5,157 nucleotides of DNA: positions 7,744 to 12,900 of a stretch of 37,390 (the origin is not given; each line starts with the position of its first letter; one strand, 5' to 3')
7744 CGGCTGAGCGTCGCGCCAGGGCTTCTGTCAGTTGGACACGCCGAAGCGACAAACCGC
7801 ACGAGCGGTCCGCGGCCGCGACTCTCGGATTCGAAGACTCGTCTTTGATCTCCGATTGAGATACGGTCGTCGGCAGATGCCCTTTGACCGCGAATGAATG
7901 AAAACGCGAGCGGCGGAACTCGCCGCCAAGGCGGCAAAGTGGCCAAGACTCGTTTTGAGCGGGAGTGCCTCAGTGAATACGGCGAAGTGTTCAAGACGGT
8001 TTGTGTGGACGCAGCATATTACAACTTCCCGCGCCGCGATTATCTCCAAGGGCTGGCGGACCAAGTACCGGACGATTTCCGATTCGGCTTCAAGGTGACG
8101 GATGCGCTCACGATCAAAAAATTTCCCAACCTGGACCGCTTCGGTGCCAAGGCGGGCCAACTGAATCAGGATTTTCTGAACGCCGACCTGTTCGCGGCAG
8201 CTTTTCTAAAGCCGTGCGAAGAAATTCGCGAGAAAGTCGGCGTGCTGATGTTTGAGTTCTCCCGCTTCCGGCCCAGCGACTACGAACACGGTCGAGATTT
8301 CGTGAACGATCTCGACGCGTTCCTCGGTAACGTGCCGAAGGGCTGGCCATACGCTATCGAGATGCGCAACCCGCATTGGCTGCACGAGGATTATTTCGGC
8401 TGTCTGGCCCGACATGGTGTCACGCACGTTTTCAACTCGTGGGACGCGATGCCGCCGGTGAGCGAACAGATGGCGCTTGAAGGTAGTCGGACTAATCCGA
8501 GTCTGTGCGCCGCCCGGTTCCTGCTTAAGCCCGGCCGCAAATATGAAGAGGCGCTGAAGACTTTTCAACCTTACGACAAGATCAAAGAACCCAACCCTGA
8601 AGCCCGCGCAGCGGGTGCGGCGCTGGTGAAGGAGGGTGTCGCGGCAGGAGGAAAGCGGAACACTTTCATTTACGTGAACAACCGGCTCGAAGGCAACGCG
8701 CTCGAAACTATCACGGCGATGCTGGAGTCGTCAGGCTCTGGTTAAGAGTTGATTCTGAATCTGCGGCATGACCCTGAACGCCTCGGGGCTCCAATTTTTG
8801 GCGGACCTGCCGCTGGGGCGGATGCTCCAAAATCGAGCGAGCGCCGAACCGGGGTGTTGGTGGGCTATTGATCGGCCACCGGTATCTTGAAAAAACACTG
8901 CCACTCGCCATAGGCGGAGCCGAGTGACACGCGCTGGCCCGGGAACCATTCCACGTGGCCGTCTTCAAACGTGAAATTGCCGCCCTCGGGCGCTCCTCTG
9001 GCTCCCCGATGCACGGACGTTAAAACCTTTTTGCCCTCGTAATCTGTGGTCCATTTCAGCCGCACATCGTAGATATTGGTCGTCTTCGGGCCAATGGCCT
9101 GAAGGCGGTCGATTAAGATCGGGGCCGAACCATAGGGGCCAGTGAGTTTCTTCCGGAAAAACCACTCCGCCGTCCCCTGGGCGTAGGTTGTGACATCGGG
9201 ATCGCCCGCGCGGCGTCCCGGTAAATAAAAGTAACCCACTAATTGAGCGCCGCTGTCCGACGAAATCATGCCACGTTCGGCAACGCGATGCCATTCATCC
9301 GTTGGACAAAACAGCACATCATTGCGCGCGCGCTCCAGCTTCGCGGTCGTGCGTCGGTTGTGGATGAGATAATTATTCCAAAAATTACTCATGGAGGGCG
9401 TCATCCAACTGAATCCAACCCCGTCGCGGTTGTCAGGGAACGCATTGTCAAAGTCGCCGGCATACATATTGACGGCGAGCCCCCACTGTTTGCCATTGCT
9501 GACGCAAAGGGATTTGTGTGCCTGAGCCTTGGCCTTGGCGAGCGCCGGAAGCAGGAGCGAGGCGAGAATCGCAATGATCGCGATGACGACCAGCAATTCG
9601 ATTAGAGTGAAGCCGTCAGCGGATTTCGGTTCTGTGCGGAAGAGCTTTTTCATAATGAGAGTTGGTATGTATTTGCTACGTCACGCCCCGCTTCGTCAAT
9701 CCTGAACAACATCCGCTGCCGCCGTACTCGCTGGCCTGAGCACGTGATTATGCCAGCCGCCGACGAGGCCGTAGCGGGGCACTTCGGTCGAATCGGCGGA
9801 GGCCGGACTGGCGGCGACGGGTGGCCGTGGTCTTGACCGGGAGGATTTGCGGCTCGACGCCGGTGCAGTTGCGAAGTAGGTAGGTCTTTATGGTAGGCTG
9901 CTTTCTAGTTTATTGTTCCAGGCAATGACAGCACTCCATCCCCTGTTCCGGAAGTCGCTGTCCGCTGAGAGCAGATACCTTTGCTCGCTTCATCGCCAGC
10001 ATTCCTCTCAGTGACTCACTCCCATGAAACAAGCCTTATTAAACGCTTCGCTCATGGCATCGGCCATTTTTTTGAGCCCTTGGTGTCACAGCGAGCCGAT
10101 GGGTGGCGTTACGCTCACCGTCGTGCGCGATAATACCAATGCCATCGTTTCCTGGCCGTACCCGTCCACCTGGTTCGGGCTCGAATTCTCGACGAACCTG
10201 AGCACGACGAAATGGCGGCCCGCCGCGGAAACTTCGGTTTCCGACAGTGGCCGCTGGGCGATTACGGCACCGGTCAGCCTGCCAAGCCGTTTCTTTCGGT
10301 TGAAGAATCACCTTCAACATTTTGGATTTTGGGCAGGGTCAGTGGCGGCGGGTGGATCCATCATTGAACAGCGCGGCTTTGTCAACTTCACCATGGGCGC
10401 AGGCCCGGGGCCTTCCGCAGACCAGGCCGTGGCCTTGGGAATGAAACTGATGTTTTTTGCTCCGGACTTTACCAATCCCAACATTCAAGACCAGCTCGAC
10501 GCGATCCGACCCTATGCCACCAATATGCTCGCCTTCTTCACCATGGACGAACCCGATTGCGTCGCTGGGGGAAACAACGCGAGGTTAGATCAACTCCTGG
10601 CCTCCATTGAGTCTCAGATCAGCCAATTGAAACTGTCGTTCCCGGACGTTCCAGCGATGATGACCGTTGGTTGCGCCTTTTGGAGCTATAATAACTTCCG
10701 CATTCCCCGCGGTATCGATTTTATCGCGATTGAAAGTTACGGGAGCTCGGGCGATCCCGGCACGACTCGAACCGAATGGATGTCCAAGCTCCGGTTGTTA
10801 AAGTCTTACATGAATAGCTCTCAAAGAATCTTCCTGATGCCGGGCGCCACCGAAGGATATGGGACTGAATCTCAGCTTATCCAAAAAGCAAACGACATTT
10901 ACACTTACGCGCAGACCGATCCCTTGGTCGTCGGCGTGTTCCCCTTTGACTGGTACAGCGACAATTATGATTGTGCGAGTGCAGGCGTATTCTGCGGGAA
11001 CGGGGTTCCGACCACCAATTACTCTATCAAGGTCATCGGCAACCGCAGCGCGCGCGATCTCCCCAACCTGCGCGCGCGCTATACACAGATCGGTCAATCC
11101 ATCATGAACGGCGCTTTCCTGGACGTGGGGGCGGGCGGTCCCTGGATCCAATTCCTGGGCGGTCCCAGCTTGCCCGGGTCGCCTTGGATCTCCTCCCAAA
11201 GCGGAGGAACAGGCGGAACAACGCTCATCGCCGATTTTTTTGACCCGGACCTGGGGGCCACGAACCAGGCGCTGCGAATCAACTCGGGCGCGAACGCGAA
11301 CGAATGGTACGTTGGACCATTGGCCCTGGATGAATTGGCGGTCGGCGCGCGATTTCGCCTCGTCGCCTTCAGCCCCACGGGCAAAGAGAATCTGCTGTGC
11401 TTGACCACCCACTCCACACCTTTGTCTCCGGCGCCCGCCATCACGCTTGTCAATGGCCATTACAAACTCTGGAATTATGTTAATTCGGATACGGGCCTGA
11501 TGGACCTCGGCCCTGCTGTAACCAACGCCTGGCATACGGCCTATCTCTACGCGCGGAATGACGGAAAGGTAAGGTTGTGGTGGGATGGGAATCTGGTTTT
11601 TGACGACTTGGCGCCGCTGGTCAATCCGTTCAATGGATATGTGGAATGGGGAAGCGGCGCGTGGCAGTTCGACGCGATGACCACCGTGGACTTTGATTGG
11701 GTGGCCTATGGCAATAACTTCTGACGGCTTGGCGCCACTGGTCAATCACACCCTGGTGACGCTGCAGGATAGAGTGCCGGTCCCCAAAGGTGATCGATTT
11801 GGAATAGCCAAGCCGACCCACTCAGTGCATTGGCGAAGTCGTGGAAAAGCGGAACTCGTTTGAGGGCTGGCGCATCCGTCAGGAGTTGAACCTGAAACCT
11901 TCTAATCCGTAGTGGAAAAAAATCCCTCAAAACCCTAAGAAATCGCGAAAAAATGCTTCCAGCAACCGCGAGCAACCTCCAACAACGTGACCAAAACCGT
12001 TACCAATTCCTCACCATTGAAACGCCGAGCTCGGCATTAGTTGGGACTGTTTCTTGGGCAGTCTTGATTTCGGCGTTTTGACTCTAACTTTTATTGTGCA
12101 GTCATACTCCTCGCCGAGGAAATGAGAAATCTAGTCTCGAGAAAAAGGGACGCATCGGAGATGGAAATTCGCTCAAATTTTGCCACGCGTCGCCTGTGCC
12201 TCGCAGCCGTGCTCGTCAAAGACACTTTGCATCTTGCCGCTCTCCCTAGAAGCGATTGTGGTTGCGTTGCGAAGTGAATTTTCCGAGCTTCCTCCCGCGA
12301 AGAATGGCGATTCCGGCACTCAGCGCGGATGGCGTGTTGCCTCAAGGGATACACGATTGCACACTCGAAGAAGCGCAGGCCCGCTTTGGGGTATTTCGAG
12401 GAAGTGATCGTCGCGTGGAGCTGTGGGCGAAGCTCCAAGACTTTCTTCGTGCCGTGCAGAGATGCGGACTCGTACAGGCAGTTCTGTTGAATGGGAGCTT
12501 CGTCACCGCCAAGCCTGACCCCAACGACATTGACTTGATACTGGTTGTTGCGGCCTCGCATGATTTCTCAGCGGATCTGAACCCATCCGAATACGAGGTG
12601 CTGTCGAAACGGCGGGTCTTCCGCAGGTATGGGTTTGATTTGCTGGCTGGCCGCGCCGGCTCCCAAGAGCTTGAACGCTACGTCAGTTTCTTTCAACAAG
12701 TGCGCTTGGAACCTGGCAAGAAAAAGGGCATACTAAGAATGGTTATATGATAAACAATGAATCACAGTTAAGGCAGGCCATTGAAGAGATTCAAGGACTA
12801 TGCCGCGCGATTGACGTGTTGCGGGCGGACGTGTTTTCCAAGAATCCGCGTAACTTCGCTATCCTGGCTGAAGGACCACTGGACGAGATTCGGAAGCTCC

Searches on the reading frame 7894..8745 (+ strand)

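Call 28: search_protein_families(library=pfam, proteins=[window:7894-8745:+], max_evalue=0.001)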
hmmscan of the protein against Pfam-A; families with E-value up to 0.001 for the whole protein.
window:7894-8745:+ (283 aa): 1 family
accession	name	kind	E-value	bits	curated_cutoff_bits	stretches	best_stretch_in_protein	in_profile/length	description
PF01904.24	DUF72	-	2.3e-30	106.7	25.3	1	23-278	8-216/217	Protein of unknown function DUF72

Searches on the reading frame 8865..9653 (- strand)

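Call 28: search_protein_families(library=pfam, proteins=[window:8865-9653:-], max_evalue=0.001)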
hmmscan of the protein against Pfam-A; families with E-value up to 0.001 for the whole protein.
window:8865-9653:- (262 aa): 1 family
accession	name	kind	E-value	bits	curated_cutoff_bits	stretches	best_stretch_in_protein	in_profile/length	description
PF07963.17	N_methyl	-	2e-08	33.9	21.2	1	13-34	5-26/27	Prokaryotic N-terminal methylation motif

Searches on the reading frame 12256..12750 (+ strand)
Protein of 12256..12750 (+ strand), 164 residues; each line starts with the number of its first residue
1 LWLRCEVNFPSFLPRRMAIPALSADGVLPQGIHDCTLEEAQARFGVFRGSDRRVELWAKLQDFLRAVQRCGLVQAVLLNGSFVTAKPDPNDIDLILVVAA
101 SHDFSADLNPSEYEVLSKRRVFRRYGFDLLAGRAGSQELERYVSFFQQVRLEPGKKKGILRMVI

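Call 29: search_protein_families(library=pfam, proteins=[window:12256-12750:+], max_evalue=0.001)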
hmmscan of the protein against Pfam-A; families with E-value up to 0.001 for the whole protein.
window:12256-12750:+ (164 aa): 1 family
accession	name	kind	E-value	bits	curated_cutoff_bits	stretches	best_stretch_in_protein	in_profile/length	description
PF22014.2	DUF6932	-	4.2e-26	92.5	27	1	20-162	1-141/142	Family of unknown function (DUF6932)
